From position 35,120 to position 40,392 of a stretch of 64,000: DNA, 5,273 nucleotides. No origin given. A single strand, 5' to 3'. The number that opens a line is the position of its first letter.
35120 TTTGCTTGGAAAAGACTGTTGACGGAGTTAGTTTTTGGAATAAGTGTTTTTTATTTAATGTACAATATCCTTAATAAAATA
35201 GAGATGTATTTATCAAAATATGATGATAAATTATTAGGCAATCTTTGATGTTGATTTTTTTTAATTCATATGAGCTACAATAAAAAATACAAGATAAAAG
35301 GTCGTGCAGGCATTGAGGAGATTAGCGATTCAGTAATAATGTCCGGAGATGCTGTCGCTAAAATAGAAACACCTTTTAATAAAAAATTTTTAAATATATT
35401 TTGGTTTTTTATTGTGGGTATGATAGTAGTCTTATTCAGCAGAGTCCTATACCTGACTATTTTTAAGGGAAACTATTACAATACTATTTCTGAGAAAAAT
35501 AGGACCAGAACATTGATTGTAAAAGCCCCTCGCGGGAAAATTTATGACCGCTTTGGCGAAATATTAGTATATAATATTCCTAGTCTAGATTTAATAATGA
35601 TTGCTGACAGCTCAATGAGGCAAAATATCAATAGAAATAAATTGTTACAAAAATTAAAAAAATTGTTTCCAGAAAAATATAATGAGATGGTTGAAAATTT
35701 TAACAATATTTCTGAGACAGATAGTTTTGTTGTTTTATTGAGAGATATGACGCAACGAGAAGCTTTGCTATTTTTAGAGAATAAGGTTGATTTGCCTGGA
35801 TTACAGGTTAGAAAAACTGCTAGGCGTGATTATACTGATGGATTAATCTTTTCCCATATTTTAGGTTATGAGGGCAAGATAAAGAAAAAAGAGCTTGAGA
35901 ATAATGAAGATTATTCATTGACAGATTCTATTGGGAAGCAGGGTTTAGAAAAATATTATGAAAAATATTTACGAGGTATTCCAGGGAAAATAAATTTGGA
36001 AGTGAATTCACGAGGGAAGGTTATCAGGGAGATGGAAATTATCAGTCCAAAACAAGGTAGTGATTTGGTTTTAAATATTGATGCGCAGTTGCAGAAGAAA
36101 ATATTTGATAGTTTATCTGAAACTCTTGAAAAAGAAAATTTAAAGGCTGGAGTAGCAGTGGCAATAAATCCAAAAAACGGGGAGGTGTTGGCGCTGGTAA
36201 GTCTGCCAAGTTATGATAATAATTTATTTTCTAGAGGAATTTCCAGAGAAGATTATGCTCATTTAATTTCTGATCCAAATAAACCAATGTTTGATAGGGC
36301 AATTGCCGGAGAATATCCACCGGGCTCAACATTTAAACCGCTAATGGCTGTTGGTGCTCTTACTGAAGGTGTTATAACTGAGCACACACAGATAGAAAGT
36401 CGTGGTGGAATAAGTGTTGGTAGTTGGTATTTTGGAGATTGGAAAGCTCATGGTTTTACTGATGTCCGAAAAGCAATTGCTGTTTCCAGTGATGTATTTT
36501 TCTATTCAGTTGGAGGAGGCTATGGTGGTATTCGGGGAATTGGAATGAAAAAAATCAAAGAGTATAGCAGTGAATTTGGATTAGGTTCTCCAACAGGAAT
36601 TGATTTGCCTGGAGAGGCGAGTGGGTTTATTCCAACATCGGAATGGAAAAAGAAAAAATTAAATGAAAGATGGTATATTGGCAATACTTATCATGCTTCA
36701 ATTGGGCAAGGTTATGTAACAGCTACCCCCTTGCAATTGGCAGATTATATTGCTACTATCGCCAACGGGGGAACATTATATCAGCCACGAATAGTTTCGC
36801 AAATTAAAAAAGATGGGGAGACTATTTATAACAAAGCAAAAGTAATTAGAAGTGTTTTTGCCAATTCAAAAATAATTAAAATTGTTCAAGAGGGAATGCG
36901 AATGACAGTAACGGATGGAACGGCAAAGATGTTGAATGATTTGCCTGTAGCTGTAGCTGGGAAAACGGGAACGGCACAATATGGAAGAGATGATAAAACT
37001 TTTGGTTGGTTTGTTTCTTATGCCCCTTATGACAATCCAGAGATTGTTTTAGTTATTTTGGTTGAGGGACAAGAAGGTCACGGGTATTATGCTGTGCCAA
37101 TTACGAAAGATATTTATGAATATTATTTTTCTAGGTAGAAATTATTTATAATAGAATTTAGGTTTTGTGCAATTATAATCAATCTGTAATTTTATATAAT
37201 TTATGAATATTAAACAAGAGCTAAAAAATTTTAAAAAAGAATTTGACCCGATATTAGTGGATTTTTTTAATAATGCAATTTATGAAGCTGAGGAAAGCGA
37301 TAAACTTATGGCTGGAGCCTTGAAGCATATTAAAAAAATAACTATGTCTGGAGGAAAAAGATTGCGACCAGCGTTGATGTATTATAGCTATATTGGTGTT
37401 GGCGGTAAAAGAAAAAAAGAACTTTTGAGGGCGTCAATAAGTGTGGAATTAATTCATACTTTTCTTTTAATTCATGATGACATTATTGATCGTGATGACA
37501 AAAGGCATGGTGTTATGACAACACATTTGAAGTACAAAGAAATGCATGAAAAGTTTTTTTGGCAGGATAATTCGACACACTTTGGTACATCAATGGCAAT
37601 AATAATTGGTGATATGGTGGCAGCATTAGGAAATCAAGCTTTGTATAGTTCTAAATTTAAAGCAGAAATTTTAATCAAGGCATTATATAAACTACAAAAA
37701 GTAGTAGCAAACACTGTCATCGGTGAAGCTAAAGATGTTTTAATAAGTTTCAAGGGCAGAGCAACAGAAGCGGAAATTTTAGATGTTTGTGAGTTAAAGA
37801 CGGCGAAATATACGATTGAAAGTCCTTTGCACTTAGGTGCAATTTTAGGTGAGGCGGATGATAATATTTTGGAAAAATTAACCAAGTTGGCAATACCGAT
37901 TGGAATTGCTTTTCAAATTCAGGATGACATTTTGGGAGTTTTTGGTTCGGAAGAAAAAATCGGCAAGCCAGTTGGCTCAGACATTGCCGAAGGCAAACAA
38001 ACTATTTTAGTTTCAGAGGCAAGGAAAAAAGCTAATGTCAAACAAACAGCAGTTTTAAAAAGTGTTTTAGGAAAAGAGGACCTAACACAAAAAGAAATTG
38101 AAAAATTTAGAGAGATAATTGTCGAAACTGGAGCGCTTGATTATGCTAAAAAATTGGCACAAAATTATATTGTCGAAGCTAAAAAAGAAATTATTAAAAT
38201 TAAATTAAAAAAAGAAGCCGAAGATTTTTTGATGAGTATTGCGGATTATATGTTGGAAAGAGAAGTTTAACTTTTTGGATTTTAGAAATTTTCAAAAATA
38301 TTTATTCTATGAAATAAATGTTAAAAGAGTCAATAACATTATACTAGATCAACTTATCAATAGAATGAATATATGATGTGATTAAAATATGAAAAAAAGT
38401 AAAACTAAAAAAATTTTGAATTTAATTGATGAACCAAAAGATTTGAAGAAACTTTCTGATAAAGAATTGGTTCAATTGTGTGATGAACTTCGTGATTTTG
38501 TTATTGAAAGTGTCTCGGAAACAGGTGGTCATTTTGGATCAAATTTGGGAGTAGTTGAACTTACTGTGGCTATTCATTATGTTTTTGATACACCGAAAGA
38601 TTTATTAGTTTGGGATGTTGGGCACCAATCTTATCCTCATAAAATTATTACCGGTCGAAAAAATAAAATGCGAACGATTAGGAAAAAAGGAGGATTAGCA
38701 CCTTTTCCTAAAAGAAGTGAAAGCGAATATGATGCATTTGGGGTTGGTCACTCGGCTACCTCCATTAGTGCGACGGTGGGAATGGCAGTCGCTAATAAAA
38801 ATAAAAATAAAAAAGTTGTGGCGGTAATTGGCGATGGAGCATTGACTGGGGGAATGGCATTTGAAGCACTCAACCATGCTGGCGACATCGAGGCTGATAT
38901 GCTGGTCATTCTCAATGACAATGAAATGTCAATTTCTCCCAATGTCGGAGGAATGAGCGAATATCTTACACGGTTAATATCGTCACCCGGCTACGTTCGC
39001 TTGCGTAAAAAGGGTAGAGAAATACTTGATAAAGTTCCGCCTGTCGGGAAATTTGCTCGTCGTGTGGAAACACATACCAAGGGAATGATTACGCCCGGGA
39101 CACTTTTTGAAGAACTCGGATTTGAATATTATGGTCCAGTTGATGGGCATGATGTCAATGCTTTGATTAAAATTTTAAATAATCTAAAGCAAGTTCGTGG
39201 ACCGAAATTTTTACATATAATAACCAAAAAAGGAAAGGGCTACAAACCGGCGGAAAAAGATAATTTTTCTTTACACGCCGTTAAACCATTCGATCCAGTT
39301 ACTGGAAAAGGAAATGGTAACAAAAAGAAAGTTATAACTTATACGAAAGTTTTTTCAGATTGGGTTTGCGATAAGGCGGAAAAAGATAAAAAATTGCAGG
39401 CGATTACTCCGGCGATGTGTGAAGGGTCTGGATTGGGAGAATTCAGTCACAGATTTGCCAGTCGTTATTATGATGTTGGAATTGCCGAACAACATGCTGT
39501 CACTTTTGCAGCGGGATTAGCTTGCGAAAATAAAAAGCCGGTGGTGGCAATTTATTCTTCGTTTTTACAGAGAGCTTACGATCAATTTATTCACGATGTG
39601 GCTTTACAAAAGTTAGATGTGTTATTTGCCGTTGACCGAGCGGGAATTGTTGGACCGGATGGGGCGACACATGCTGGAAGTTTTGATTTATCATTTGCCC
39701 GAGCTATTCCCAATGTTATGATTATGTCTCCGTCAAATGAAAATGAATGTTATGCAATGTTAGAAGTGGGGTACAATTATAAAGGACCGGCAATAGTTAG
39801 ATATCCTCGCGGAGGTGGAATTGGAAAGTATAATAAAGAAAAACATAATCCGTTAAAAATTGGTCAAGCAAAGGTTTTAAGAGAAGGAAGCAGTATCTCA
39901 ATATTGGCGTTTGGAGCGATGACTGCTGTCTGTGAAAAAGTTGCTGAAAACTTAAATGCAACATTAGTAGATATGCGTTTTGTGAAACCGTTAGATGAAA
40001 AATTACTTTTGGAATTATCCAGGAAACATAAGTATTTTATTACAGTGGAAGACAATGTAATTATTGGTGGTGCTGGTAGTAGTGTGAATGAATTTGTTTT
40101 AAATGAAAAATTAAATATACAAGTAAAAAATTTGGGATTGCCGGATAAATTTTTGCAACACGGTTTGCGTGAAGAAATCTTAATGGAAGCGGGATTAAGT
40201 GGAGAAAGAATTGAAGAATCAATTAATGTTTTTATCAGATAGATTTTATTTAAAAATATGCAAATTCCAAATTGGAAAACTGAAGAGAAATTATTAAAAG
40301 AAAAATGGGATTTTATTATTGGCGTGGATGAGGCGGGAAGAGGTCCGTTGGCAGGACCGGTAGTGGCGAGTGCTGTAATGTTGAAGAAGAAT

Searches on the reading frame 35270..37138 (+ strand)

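Call 18: search_protein_families(library=pfam, proteins=[window:35270-37138:+], max_evalue=0.001)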
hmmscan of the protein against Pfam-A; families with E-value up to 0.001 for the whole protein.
window:35270-37138:+ (622 aa): 2 families
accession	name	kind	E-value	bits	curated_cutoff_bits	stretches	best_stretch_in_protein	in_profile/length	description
PF00905.27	Transpeptidase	-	6e-69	233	22.1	1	294-617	1-299/299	Penicillin binding protein transpeptidase domain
PF03717.20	PBP_dimer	-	4.7e-39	135.1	24.4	1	84-255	2-179/180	Penicillin-binding Protein dimerisation domain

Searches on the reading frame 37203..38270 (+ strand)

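Call 18: search_protein_families(library=pfam, proteins=[window:37203-38270:+], max_evalue=0.001)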
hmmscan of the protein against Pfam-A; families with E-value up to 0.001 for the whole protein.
window:37203-38270:+ (355 aa): 1 family
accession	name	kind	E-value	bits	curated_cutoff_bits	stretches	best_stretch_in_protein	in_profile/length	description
PF00348.22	polyprenyl_synt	-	4.6e-53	180.4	27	1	42-305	7-250/251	Polyprenyl synthetase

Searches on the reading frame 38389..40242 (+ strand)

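Call 18: search_protein_families(library=pfam, proteins=[window:38389-40242:+], max_evalue=0.001)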
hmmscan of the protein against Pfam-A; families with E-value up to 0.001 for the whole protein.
window:38389-40242:+ (617 aa): 6 families
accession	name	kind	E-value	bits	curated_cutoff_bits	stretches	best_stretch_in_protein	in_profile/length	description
PF13292.11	DXP_synthase_N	-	5.8e-123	410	21.2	1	10-279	1-274/274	1-deoxy-D-xylulose-5-phosphate synthase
PF02779.29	Transket_pyr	-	4.2e-40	137.7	27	1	316-475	3-170/174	Transketolase, pyrimidine binding domain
PF02780.25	Transketolase_C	-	2.3e-27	95.8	25.9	1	492-608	1-124/124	Transketolase, C-terminal domain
PF02775.26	TPP_enzyme_C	-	7.3e-06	26.3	21.9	1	114-180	22-84/151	Thiamine pyrophosphate enzyme, C-terminal TPP binding domain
PF00676.26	E1_dh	-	2.5e-05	23.8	22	1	123-184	106-167/300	Dehydrogenase E1 component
PF00456.26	Transketolase_N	-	0.00076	19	22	0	140-186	144-191/334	Transketolase, thiamine diphosphate binding domain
